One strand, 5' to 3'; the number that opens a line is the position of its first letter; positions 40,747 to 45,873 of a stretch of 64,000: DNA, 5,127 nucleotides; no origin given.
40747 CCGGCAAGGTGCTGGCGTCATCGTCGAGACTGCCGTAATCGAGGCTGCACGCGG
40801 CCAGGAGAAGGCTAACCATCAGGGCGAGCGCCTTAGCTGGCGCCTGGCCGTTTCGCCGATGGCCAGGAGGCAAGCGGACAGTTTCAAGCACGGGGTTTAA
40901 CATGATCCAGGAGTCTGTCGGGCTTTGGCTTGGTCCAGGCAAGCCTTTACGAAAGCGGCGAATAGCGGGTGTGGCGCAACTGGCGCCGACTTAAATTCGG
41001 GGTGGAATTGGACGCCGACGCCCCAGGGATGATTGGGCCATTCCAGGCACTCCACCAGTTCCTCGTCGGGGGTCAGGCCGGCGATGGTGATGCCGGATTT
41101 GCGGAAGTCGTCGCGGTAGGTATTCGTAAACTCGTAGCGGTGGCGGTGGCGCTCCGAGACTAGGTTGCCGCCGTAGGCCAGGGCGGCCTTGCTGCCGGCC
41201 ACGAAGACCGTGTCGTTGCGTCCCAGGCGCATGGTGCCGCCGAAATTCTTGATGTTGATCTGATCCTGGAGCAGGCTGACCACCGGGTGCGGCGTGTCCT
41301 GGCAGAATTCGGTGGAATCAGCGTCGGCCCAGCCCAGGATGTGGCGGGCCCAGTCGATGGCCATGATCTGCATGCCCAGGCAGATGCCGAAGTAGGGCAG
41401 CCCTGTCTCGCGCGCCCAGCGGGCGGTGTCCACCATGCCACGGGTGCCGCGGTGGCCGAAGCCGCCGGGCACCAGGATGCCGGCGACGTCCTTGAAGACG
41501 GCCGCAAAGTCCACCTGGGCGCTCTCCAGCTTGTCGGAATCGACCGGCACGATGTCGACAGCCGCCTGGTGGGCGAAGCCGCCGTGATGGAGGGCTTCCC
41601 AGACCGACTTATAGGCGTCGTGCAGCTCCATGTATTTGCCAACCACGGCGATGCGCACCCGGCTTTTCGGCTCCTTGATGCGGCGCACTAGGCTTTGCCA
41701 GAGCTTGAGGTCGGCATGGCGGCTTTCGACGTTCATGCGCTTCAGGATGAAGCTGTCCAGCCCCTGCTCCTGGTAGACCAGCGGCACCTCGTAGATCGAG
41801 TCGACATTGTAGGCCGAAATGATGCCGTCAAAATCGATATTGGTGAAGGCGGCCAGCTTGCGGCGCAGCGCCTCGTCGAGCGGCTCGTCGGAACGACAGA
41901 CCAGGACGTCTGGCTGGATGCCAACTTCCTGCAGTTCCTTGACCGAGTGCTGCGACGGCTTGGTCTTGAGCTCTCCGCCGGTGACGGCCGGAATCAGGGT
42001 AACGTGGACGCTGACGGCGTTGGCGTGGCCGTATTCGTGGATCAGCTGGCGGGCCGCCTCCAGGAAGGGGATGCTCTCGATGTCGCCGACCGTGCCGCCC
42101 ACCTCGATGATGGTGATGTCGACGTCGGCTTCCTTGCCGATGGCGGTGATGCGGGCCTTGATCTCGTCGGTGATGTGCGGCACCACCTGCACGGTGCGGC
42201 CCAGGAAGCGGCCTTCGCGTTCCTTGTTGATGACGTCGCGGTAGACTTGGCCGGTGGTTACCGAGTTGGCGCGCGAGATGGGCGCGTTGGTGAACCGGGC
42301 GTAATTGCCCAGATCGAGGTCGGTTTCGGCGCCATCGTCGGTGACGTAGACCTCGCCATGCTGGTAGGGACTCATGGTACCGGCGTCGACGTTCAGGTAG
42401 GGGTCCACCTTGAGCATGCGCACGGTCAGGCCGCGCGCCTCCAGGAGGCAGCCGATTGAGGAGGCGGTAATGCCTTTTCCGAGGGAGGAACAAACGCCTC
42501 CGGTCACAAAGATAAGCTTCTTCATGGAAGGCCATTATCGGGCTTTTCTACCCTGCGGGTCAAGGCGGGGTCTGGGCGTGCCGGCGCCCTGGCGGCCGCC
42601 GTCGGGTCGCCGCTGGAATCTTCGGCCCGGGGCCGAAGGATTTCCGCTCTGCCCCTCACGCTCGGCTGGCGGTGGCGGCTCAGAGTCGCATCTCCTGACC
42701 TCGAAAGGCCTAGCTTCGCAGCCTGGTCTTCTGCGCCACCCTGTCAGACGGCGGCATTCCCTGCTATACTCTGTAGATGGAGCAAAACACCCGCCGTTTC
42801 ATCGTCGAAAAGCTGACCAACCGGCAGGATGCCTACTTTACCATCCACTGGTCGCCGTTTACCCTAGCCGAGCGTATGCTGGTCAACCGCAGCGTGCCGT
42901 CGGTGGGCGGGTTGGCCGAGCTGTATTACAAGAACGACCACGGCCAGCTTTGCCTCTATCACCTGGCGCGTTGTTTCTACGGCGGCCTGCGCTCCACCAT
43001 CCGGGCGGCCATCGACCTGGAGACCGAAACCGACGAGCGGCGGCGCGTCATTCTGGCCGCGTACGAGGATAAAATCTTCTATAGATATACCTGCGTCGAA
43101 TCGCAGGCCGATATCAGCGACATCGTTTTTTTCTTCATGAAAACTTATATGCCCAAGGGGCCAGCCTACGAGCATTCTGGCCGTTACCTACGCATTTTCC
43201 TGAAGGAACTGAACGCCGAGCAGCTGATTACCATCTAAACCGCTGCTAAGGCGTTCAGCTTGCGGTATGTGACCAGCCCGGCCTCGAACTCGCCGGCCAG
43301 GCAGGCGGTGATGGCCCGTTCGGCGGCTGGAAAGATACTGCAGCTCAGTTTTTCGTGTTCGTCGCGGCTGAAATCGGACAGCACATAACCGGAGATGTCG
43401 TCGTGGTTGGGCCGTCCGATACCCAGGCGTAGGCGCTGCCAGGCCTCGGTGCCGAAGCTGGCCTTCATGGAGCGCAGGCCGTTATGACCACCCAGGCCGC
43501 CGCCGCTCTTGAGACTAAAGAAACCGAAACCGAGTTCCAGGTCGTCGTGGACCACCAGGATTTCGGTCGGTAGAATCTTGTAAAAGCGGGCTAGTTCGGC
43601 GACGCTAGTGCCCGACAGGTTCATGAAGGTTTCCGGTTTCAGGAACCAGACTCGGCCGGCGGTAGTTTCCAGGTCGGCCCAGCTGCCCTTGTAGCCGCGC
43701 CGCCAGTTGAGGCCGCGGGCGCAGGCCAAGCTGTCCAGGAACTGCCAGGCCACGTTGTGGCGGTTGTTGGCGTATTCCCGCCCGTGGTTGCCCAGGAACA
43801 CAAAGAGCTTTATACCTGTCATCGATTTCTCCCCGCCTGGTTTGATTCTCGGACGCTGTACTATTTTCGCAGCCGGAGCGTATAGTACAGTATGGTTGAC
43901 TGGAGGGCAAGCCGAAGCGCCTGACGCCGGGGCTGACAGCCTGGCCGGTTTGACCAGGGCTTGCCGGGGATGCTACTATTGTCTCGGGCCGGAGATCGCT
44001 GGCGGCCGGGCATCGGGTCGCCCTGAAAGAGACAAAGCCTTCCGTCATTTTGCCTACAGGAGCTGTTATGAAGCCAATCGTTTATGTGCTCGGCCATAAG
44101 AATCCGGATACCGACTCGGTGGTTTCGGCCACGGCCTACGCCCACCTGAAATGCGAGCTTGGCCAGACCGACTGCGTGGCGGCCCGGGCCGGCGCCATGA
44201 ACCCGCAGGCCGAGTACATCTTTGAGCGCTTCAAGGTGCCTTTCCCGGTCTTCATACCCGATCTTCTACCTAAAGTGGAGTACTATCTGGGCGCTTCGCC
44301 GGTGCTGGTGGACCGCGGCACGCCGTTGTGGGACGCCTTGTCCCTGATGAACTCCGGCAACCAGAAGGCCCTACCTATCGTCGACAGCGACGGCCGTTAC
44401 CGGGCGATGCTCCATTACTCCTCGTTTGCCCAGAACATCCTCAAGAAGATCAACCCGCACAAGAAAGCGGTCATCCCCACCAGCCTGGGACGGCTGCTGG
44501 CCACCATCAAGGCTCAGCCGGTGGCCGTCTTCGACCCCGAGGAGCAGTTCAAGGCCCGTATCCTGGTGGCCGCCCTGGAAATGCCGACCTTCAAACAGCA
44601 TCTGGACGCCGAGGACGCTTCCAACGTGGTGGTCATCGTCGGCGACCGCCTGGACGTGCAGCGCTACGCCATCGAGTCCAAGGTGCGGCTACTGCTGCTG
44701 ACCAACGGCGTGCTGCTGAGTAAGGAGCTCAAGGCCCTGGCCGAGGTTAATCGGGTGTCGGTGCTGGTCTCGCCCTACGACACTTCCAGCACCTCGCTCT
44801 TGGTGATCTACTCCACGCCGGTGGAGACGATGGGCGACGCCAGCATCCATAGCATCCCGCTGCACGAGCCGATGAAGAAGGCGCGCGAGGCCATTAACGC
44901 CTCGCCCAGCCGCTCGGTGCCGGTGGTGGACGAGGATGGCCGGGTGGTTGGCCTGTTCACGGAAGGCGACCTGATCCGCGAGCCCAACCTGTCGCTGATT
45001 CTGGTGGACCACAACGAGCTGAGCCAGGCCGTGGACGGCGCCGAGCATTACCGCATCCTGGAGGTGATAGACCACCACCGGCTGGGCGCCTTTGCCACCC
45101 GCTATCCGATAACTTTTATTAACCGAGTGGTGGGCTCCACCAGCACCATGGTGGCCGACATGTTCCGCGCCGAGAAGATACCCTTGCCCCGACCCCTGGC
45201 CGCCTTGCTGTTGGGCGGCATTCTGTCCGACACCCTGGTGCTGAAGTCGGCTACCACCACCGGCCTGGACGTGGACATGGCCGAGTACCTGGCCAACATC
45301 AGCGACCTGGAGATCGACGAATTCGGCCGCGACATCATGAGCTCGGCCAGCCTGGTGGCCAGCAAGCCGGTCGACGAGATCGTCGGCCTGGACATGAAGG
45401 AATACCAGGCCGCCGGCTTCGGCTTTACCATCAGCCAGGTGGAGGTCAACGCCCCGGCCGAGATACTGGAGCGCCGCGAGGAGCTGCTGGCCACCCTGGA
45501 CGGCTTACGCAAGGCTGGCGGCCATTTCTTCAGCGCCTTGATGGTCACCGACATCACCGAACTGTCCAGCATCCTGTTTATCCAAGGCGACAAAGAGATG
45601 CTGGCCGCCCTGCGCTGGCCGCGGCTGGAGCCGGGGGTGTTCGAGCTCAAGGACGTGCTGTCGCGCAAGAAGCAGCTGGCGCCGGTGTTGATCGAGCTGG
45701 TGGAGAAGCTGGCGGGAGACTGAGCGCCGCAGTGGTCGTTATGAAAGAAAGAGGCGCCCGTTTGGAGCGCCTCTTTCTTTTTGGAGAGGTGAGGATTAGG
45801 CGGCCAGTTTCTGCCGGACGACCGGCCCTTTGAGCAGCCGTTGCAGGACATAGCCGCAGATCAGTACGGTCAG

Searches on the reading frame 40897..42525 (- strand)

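Call 25: search_protein_families(library=pfam, proteins=[window:40897-42525:-], max_evalue=0.001)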
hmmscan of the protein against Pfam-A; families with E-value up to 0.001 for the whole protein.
window:40897-42525:- (542 aa): 3 families
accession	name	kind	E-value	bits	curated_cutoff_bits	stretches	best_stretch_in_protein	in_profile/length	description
PF06418.20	CTP_synth_N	-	4.3e-120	400.5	26.1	1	3-265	1-264/265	CTP synthase N-terminus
PF00117.34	GATase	-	1.8e-35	122.8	22.8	1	301-527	2-189/190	Glutamine amidotransferase class-I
PF07722.19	Peptidase_C26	-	8e-06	26.2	20.5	0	480-510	189-219/219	Peptidase C26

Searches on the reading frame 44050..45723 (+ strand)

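Call 25: search_protein_families(library=pfam, proteins=[window:44050-45723:+], max_evalue=0.001)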
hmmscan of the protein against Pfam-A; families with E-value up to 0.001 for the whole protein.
window:44050-45723:+ (557 aa): 4 families
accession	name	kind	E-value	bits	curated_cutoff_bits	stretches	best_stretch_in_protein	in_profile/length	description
PF02833.19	DHHA2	-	8.5e-20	71.8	27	1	431-549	5-125/126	DHHA2 domain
PF01368.27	DHH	-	8.9e-19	68.4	28.1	1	11-391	2-125/125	DHH family, N-terminal domain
PF07085.17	DRTGG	-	1.4e-16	60.6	25.2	1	153-250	6-100/105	DRTGG domain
PF00571.33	CBS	-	1.2e-15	58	24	2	266-311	9-54/57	CBS domain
